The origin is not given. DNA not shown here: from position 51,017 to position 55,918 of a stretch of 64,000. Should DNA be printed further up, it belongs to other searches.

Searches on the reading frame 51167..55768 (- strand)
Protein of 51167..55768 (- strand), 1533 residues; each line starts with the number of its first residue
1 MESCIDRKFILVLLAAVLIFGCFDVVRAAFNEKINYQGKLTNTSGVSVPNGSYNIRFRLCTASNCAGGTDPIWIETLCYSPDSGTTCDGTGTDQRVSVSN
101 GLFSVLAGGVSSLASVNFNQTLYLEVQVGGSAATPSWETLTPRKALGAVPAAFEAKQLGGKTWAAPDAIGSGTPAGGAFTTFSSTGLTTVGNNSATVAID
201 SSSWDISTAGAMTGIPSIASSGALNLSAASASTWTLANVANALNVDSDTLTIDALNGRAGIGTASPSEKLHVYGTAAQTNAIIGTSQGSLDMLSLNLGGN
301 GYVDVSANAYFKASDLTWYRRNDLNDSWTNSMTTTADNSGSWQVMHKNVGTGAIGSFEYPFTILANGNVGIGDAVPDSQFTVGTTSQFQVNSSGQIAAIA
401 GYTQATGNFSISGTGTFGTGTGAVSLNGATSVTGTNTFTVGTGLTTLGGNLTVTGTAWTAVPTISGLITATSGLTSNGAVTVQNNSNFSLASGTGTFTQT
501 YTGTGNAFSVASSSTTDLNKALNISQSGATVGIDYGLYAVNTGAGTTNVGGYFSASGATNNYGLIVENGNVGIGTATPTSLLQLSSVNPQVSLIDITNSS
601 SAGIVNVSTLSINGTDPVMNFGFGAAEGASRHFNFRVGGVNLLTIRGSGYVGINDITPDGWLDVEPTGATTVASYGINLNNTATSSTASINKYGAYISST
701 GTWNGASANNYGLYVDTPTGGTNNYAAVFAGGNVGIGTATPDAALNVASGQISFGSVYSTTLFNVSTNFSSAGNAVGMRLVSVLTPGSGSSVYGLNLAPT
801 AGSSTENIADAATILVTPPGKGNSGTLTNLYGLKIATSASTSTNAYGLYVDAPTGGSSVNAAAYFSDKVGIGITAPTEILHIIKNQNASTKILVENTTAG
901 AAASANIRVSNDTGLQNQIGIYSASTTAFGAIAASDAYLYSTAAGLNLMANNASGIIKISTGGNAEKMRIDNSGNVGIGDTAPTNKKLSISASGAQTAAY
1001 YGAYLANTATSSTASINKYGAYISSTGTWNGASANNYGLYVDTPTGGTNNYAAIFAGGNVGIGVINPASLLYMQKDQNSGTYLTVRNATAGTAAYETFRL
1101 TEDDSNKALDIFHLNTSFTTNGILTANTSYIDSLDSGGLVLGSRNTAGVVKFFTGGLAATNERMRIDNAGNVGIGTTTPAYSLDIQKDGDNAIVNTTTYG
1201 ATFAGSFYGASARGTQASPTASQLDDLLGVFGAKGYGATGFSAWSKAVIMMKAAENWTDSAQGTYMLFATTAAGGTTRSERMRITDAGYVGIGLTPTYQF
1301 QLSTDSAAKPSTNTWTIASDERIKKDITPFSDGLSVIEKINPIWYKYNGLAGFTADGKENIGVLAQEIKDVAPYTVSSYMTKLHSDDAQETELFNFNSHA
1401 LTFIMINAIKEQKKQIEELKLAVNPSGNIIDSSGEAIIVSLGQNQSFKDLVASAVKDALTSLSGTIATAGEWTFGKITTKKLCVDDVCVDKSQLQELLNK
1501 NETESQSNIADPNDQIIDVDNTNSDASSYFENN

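Call 6: search_protein_families(library=pfam, proteins=[window:51167-55768:-], max_evalue=1)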
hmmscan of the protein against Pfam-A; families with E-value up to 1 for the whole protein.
window:51167-55768:- (1533 aa): 1 family
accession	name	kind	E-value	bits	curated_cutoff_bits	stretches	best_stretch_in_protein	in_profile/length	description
PF13884.11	Peptidase_S74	-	1.4e-11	44.9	22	1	1319-1376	1-57/58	Chaperone of endosialidase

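Call 7: search_protein_families(library=ncbifam, proteins=[window:51167-55768:-], max_evalue=1)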
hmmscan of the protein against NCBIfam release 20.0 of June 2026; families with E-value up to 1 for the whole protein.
window:51167-55768:- (1533 aa): 0 families
